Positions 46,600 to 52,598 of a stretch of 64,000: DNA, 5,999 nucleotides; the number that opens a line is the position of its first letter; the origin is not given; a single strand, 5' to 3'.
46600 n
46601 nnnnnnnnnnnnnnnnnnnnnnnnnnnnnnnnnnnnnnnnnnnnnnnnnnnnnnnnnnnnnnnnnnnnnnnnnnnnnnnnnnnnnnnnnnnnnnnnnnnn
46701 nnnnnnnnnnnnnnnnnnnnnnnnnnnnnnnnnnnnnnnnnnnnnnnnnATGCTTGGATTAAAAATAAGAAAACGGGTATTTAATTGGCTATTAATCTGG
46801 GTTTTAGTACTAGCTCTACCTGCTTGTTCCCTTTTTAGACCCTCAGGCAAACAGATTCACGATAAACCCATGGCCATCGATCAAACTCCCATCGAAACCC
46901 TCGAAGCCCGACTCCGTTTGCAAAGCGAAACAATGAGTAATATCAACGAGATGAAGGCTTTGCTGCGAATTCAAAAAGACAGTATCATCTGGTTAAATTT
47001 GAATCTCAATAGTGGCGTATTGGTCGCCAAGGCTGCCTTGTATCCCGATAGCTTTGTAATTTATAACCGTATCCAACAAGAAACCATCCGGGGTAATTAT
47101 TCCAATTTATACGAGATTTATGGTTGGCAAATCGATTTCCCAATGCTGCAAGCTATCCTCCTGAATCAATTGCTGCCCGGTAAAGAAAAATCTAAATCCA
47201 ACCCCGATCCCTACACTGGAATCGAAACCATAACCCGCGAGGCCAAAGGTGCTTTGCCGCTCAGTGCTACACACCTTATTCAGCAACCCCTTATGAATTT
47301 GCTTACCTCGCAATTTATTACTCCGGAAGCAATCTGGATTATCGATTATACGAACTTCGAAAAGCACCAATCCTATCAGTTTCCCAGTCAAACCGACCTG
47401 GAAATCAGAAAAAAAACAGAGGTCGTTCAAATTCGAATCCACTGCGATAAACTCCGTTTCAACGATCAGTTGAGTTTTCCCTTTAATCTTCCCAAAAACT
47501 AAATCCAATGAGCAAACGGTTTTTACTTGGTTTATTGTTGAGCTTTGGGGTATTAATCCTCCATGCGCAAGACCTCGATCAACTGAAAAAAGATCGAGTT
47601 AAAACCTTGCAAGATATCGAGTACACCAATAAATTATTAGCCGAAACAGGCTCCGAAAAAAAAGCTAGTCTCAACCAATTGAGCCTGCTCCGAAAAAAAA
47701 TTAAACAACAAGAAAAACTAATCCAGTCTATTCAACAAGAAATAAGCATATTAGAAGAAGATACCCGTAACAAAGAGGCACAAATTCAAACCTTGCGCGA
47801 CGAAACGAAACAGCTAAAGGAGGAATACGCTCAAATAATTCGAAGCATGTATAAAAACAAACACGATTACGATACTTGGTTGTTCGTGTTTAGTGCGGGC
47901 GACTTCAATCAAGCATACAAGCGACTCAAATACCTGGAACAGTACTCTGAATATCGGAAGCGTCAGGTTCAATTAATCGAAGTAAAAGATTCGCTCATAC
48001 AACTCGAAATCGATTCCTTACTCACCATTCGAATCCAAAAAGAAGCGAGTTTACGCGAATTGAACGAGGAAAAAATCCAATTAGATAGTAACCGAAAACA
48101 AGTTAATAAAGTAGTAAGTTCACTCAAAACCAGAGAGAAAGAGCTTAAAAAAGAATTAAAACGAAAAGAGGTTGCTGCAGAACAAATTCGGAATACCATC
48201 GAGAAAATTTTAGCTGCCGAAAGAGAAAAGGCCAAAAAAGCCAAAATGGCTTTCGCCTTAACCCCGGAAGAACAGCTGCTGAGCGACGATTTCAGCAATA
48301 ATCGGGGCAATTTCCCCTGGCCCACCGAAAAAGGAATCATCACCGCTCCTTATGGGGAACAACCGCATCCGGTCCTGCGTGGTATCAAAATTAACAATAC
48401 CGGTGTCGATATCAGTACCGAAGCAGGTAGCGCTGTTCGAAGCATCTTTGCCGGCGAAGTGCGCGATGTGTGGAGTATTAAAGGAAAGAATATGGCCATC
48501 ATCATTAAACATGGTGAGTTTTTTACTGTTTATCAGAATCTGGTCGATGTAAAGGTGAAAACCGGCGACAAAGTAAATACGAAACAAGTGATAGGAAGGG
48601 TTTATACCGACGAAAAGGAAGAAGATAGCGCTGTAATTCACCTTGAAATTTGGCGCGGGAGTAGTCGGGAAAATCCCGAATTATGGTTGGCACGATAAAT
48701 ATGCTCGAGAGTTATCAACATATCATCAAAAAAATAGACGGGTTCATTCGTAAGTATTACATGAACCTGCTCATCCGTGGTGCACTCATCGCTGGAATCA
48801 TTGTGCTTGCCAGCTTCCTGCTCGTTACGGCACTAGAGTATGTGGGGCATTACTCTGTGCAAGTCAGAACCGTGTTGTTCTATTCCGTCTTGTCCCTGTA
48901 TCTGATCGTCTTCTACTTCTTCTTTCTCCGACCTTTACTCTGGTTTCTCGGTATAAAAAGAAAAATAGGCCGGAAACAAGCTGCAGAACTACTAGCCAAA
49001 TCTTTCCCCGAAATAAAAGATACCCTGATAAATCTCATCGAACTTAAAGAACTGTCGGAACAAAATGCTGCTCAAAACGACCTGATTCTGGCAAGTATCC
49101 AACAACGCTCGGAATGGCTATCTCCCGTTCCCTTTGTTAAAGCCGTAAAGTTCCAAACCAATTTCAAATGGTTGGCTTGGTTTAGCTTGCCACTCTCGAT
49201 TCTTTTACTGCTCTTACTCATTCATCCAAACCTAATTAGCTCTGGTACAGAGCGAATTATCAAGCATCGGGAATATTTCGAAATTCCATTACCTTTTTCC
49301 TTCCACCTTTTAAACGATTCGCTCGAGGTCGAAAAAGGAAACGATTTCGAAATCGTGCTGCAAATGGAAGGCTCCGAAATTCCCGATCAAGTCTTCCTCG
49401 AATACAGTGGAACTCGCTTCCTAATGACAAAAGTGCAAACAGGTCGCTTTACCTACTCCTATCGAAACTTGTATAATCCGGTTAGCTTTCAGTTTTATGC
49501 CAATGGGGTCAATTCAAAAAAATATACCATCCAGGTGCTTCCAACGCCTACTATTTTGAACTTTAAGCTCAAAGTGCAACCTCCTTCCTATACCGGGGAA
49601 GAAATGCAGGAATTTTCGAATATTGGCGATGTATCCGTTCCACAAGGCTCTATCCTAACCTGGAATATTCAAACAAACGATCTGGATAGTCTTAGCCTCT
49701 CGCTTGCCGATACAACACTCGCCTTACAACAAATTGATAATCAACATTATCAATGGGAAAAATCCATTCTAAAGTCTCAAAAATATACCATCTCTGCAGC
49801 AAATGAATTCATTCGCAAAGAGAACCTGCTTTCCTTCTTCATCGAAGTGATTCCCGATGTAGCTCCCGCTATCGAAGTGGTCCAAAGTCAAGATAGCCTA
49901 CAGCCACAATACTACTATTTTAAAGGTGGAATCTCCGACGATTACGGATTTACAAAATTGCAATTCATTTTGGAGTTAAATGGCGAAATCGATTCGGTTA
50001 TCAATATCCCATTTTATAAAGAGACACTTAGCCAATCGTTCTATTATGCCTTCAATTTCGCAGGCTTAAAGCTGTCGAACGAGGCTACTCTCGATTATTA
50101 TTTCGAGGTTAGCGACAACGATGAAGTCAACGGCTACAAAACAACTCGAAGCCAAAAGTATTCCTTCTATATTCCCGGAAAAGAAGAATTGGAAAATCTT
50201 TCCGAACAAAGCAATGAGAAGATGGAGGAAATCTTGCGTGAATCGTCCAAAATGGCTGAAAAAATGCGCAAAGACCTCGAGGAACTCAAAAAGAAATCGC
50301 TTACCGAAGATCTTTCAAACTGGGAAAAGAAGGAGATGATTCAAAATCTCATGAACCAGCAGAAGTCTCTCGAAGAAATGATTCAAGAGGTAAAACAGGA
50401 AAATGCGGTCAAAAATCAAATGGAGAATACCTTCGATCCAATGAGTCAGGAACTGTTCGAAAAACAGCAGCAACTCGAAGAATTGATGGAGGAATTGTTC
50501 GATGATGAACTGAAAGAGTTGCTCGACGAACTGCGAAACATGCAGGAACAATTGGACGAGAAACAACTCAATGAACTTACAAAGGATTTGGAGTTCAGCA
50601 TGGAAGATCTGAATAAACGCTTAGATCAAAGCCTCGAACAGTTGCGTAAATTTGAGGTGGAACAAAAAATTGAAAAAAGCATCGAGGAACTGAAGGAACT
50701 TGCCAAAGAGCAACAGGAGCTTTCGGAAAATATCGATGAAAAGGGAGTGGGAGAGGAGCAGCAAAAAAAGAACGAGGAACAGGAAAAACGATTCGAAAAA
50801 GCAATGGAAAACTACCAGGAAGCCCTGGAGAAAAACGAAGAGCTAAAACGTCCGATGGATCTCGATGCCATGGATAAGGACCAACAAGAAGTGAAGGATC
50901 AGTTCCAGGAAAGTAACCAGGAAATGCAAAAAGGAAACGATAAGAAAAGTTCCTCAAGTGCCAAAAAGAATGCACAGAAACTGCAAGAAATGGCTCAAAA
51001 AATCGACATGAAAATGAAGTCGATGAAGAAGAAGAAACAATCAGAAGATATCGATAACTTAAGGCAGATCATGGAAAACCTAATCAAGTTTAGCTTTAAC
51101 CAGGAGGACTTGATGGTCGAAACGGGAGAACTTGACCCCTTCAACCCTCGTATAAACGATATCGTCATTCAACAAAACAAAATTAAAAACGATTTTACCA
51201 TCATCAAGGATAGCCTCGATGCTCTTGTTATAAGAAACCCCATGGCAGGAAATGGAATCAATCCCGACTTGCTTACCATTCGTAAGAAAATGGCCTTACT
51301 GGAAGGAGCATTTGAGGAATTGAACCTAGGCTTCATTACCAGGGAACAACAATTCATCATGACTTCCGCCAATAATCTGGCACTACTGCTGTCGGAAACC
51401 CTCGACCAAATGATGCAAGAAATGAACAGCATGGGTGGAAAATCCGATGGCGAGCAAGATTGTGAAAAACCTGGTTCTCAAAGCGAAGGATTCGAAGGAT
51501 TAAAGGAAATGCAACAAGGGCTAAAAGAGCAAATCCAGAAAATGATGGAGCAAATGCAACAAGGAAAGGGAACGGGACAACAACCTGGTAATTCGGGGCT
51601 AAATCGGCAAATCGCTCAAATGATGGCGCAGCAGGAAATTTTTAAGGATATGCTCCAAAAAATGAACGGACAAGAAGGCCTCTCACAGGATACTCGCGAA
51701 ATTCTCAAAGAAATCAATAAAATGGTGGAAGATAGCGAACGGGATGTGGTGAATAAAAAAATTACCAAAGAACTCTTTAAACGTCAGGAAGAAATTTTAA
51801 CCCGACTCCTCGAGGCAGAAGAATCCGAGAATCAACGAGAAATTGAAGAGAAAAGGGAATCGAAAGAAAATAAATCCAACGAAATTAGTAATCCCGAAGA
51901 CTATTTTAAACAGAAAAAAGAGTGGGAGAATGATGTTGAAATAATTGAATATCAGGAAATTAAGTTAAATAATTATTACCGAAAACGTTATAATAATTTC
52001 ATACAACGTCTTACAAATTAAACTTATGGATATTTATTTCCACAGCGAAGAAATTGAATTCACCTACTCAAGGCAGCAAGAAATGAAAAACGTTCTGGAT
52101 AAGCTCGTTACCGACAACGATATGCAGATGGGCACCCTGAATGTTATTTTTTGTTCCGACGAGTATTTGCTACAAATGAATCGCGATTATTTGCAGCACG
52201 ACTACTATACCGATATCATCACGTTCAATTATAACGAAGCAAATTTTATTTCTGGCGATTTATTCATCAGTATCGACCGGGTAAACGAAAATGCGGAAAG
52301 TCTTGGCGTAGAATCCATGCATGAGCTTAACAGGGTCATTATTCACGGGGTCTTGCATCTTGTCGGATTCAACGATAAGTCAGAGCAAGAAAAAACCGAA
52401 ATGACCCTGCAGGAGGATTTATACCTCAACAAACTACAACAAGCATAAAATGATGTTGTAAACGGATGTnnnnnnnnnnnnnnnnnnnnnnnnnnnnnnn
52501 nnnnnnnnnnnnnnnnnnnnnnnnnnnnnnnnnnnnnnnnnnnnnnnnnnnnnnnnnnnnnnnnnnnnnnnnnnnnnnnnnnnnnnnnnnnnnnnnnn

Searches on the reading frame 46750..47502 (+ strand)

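Call 81: search_protein_families(library=pfam, proteins=[window:46750-47502:+], max_evalue=0.00001)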
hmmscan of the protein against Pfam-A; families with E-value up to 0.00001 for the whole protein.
window:46750-47502:+ (250 aa): 1 family
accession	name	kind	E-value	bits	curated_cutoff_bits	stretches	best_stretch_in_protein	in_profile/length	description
PF14125.13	DUF4292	-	6.7e-29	101.5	23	1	48-250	4-205/209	Domain of unknown function (DUF4292)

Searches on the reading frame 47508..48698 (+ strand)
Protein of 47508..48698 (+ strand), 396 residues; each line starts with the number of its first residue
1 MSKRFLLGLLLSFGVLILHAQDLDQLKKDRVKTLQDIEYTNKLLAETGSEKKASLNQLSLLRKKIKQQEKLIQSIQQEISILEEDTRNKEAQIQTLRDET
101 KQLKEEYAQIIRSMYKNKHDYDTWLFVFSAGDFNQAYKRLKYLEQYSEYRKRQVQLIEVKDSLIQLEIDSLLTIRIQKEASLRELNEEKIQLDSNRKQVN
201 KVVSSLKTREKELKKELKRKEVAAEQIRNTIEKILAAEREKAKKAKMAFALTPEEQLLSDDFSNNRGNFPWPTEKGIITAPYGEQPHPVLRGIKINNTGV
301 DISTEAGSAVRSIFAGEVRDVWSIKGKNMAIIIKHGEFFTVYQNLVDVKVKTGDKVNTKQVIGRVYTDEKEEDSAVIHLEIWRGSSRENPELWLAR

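Call 81: search_protein_families(library=pfam, proteins=[window:47508-48698:+], max_evalue=0.00001)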
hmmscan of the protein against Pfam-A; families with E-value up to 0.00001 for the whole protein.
window:47508-48698:+ (396 aa): 1 family
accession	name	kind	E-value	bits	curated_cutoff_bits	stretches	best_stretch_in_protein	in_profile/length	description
PF01551.29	Peptidase_M23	-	1.7e-15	57.4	28.7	1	297-390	3-96/96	Peptidase family M23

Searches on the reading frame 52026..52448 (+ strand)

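Call 81: search_protein_families(library=pfam, proteins=[window:52026-52448:+], max_evalue=0.00001)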
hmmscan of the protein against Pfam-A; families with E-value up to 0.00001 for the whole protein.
window:52026-52448:+ (140 aa): 1 family
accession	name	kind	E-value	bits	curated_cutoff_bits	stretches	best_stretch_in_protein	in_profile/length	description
PF02130.23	YbeY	-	4.1e-27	95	25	1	15-137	6-129/129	Endoribonuclease YbeY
